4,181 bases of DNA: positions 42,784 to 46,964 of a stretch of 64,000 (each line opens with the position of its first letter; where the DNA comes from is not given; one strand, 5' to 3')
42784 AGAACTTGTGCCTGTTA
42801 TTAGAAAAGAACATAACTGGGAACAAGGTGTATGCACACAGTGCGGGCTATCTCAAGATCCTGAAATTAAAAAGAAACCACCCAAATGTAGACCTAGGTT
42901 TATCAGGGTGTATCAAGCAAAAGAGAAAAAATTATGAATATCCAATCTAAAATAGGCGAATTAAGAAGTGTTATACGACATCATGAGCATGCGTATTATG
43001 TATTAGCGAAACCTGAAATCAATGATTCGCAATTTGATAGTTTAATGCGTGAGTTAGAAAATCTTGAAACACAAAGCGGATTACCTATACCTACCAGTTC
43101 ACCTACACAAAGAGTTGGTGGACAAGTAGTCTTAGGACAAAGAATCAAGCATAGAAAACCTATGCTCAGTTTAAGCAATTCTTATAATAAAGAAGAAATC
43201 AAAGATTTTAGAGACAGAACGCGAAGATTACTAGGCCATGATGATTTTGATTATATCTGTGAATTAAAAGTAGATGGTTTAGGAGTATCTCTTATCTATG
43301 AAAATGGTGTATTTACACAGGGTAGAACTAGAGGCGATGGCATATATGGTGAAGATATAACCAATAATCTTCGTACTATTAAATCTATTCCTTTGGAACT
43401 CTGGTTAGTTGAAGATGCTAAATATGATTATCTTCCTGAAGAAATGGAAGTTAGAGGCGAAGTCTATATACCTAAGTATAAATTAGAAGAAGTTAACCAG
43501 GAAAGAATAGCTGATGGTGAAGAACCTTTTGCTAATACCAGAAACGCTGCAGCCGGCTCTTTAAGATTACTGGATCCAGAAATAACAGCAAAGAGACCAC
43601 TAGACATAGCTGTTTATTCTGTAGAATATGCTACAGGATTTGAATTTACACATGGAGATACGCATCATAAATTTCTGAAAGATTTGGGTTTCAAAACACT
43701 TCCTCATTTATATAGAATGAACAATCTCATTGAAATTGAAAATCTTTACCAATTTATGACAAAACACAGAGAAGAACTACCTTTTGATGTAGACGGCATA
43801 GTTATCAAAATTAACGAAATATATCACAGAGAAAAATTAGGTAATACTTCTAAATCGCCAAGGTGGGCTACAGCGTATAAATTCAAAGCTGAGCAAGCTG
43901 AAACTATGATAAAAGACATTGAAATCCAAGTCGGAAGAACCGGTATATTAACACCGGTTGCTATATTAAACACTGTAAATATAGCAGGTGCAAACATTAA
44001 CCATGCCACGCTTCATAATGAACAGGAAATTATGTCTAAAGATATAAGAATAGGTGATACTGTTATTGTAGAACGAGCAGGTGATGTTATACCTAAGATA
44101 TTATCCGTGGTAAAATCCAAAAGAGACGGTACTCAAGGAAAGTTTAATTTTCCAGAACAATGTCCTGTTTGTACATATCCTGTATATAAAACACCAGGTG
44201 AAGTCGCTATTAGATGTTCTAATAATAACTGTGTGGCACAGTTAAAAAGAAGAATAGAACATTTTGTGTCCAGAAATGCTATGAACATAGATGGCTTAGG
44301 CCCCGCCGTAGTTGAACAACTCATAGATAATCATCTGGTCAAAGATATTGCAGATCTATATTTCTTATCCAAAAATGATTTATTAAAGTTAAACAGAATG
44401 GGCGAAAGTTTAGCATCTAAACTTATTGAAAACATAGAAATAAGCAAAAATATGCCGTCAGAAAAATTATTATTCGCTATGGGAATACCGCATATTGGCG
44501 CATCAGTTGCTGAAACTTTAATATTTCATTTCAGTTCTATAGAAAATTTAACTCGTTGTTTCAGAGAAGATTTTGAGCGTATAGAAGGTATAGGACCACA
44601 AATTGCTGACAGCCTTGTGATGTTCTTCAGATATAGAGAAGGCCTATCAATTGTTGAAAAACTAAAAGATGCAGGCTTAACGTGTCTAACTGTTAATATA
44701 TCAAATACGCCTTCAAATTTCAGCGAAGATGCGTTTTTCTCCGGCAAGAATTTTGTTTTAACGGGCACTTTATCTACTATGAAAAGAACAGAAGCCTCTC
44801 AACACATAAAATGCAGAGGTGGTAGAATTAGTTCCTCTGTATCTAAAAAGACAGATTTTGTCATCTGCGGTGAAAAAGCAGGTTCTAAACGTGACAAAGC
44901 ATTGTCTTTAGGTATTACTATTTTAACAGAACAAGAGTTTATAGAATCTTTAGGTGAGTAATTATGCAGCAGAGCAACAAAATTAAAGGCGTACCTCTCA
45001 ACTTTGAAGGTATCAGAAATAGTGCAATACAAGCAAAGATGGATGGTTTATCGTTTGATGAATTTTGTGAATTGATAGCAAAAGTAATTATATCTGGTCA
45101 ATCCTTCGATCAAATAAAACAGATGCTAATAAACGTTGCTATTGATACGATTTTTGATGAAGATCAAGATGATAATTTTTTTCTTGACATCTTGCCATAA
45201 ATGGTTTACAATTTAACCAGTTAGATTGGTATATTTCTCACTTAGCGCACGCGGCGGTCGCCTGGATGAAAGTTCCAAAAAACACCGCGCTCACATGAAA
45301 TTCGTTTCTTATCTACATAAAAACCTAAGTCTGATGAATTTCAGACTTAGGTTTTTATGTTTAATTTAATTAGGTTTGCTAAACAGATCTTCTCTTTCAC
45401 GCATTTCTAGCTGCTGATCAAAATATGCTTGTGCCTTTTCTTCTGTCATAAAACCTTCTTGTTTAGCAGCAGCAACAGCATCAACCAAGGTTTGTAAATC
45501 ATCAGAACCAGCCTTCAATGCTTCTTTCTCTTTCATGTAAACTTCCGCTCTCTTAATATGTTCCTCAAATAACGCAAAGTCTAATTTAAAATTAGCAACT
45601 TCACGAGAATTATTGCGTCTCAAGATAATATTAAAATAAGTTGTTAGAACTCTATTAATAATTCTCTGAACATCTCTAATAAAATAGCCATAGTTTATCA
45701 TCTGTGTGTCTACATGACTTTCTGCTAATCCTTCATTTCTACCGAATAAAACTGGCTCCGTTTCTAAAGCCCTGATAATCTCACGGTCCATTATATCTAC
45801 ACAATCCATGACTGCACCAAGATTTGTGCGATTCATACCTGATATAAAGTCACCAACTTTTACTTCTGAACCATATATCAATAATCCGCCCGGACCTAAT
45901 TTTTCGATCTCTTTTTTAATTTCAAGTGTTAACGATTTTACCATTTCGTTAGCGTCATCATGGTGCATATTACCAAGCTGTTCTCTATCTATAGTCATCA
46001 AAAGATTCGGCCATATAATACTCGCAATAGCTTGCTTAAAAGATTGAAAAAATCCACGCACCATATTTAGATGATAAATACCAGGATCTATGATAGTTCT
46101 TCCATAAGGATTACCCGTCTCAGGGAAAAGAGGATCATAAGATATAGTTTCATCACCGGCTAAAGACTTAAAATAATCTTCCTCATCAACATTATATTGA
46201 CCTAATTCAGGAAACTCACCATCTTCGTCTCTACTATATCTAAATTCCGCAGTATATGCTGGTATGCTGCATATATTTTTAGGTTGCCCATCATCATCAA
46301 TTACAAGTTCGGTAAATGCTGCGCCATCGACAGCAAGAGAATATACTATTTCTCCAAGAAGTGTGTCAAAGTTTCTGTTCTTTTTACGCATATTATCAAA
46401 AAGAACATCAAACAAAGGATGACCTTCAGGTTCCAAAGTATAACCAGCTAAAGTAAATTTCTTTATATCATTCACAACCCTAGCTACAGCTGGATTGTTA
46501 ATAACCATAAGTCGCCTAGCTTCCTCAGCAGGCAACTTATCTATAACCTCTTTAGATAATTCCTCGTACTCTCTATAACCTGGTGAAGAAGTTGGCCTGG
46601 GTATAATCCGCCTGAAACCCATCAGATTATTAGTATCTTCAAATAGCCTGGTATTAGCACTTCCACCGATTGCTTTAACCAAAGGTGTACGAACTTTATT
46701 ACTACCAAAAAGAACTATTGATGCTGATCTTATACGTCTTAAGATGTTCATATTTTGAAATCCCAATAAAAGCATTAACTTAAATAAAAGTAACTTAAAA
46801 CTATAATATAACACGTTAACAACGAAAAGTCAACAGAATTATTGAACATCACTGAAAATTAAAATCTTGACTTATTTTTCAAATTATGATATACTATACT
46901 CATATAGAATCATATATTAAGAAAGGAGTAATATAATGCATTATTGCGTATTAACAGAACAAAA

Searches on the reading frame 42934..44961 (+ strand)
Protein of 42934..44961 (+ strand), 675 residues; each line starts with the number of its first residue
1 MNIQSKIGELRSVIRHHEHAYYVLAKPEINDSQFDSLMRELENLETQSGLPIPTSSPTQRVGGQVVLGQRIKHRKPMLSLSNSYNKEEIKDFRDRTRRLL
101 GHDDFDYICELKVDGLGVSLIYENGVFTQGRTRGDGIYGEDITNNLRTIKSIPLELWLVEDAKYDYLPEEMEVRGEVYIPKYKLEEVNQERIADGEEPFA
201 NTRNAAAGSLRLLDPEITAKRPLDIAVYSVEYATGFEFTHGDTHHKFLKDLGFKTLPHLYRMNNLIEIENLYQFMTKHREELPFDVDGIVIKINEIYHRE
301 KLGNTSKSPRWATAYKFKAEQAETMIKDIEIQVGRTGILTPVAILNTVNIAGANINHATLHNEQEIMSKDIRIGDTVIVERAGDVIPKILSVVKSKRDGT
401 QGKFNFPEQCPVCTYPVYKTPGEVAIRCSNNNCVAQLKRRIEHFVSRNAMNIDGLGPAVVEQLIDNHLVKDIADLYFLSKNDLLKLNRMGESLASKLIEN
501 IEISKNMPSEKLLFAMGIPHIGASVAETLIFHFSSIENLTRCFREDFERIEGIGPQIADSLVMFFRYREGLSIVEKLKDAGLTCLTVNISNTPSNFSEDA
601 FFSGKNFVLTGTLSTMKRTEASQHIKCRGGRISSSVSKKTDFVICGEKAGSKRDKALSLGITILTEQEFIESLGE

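Call 11: search_protein_families(library=pfam, proteins=[window:42934-44961:+], max_evalue=0.01)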
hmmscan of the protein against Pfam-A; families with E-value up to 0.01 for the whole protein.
window:42934-44961:+ (675 aa): 10 families
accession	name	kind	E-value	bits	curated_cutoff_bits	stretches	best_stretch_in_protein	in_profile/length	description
PF01653.23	DNA_ligase_aden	-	4.4e-87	292.2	27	1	70-320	6-253/253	NAD-dependent DNA ligase adenylation domain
PF03120.22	DNA_ligase_OB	-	4.3e-32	110.3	32.9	1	323-400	1-78/79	NAD-dependent DNA ligase OB-fold domain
PF12826.13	HHH_2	-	8.4e-16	58.3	27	1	511-568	1-58/64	Helix-hairpin-helix motif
PF00533.33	BRCT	-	1.4e-15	57.7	21.3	1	601-673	5-78/78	BRCA1 C Terminus (BRCT) domain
PF14520.12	HHH_5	-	1e-11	45.5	27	2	450-499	5-53/57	Helix-hairpin-helix domain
PF03119.21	DNA_ligase_ZBD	-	6.8e-07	29.5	25.8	1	409-435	1-27/27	NAD-dependent DNA ligase C4 zinc finger domain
PF22745.1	Nlig-Ia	-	7.2e-05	23.8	27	1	7-47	6-46/92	DNA ligase-like, N-terminal NAD+-binding domain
PF12738.14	PTCB-BRCT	-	0.00012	22.5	22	1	614-665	9-60/63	twin BRCT domain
PF16589.12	BRCT_2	-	0.00086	20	27.3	1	601-666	2-67/86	BRCT domain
PF14716.13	HHH_8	-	0.0047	17.7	30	0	544-562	47-65/73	Helix-hairpin-helix domain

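Call 108: find_related_loci(query=window:42934-44961:+, collection=viral_contigs, flank=10000)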
Query window:42934-44961:+ (675 aa) in viral_contigs; peptide patterns used: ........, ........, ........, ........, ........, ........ (x = any residue, [..] = any of these).
8 stretches matched a pattern, but none encodes a relative of the query by tblastn (E <= 1e-3).

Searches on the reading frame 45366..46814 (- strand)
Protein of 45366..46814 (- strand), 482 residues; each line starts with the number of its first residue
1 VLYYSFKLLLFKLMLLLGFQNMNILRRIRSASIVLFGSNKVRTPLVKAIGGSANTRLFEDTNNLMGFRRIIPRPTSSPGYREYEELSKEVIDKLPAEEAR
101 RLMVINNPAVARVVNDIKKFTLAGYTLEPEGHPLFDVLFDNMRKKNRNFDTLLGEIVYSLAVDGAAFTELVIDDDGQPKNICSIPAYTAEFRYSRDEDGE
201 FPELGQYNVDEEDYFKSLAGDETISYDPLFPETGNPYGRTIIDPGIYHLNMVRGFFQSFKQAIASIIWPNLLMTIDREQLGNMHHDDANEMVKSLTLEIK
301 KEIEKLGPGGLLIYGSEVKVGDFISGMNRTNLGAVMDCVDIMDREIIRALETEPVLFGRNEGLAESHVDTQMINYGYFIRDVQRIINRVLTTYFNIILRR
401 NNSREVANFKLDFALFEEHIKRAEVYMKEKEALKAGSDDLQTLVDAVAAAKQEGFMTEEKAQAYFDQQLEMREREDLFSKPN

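Call 6: search_protein_families(library=pfam, proteins=[window:45366-46814:-], max_evalue=0.01)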
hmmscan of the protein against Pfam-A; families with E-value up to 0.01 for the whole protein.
window:45366-46814:- (482 aa): 1 family
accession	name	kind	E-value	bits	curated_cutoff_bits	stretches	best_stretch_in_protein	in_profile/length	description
PF04860.17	Phage_portal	-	7.6e-05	22.5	39.1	1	117-428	14-304/321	Phage portal protein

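Call 100: search_protein_families(library=phrogs, proteins=[window:45366-46814:-], max_evalue=0.001)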
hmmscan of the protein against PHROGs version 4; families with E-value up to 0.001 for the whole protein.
window:45366-46814:- (482 aa): 2 families
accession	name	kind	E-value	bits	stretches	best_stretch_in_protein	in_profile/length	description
phrog_9232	-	head and packaging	1.5e-07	31.7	1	152-435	129-408/502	portal protein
phrog_3753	-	head and packaging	5.1e-05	23.2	1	101-366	62-332/503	portal protein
